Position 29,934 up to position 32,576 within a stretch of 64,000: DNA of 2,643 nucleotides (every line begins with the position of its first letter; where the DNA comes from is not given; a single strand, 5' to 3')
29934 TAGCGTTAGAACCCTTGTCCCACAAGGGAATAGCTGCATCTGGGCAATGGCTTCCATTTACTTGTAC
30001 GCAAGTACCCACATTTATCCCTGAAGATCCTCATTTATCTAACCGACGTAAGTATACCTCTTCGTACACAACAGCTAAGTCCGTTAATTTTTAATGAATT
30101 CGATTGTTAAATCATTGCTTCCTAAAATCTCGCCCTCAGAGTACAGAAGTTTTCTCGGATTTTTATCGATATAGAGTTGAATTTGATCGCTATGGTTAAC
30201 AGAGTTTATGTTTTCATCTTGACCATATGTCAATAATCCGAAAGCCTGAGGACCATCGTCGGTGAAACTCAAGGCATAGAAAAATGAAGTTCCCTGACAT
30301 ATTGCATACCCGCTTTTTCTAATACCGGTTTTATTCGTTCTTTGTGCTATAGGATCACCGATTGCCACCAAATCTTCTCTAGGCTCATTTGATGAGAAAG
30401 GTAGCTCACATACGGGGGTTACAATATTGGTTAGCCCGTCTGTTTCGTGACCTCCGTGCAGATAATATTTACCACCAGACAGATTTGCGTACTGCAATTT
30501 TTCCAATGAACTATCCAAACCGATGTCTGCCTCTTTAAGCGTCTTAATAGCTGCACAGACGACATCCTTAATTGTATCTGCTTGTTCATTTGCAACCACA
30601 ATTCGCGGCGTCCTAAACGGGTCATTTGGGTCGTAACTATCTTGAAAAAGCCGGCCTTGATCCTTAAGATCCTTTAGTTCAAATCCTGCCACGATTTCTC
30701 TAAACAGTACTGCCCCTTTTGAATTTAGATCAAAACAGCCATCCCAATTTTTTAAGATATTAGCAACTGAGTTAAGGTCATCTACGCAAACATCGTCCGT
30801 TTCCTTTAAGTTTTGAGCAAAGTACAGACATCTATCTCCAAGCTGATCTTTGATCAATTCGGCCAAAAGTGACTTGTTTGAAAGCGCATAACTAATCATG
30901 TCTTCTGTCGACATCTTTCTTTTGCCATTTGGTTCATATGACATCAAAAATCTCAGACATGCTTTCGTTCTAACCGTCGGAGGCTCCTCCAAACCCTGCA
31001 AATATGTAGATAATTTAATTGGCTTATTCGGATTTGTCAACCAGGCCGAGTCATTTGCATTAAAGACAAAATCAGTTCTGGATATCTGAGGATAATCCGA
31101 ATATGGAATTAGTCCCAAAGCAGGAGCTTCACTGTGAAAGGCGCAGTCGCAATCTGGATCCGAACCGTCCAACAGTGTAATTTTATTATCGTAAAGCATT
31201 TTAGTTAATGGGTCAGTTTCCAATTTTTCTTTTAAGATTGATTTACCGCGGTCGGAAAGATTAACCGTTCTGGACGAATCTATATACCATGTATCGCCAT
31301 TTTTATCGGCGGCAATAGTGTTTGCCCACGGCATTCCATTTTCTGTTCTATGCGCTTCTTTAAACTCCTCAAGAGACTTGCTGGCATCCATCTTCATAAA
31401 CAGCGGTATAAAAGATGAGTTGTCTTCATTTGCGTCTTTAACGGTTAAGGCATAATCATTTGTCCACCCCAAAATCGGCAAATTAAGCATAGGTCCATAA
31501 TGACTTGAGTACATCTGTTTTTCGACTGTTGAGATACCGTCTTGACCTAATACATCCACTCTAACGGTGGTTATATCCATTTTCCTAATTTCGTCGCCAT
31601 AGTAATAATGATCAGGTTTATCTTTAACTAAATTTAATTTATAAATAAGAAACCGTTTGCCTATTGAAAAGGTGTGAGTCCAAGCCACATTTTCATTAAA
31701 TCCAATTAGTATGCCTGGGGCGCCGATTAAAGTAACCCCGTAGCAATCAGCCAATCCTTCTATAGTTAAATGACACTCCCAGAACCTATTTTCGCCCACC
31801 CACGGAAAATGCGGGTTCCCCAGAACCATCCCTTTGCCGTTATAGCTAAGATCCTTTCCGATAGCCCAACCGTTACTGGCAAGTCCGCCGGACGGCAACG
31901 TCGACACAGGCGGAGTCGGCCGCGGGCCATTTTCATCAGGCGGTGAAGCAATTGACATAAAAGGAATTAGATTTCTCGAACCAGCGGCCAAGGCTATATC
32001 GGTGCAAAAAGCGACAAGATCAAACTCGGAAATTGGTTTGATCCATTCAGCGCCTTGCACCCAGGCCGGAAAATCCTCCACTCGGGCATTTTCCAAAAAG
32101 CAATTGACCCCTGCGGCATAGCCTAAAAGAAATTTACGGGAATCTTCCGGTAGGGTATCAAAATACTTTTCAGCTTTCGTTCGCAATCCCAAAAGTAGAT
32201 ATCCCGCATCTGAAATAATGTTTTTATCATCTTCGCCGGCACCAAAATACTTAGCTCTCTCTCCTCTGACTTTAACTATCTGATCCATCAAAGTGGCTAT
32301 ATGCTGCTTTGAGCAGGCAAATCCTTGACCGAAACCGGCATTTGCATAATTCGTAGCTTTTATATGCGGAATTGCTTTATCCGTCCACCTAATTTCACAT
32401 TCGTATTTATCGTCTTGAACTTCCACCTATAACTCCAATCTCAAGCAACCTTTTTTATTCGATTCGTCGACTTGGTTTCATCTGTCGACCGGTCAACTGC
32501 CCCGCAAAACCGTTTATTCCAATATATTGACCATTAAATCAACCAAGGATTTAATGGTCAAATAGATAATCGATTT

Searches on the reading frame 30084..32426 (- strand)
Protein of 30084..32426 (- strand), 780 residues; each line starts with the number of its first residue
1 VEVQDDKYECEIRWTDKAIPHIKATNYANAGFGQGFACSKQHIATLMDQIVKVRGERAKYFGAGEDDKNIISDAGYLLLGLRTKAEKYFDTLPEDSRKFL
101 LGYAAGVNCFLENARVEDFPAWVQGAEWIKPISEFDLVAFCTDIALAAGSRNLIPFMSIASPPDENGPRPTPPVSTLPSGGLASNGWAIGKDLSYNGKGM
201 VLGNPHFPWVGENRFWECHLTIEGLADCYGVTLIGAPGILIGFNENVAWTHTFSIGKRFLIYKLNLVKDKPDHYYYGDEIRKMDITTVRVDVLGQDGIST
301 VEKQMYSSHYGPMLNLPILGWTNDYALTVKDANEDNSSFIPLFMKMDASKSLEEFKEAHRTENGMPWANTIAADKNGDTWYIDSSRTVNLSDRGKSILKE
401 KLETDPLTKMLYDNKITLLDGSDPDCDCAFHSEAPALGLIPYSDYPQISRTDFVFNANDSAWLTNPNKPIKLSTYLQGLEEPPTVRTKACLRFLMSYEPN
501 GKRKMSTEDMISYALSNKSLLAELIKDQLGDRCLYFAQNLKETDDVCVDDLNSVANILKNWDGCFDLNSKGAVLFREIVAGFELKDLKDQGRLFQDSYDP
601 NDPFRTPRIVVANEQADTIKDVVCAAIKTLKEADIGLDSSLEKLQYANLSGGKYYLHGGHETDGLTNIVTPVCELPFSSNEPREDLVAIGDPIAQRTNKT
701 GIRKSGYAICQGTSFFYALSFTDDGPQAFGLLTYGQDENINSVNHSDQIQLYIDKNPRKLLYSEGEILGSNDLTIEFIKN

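Call 49: find_encoding_contigs(protein=window:30084-32426:-, flank=10000, max_places=1)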
Protein window:30084-32426:- (780 aa): 16 contigs read that carry it; 1 place shown.
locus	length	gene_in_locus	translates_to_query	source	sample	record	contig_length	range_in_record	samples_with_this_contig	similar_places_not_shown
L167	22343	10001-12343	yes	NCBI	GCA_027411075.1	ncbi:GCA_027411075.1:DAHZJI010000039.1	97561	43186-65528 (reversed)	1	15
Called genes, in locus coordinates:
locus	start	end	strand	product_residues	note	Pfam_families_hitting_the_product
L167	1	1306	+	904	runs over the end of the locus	PF00111:Fer2 (weak), PF13510:Fer2_4, PF10588:NADH-G_4Fe-4S_3, PF22117:Fer4_Nqo3, PF04879:Molybdop_Fe4S4, PF00384:Molybdopterin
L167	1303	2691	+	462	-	PF00146:NADHdh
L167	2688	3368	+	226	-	PF13183:Fer4_8 (faint), PF13534:Fer4_17 (faint), PF13746:Fer4_18 (faint), PF13237:Fer4_10, PF12838:Fer4_7, PF13187:Fer4_9 (weak), PF00037:Fer4, PF13484:Fer4_16 (weak), +4 more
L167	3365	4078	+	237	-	PF00499:Oxidored_q3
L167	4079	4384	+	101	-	PF00420:Oxidored_q2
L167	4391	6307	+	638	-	PF00662:Proton_antipo_N, PF00361:Proton_antipo_M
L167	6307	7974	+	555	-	PF00361:Proton_antipo_M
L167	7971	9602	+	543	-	PF00361:Proton_antipo_M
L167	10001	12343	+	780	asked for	PF01804:Penicil_amidase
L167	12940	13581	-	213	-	PF22234:Rv2466c-like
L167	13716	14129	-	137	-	-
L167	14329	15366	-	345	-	PF00480:ROK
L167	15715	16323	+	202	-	PF00149:Metallophos (faint), PF12850:Metallophos_2 (weak)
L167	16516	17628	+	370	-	PF04203:Sortase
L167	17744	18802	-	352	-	PF13460:NAD_binding_10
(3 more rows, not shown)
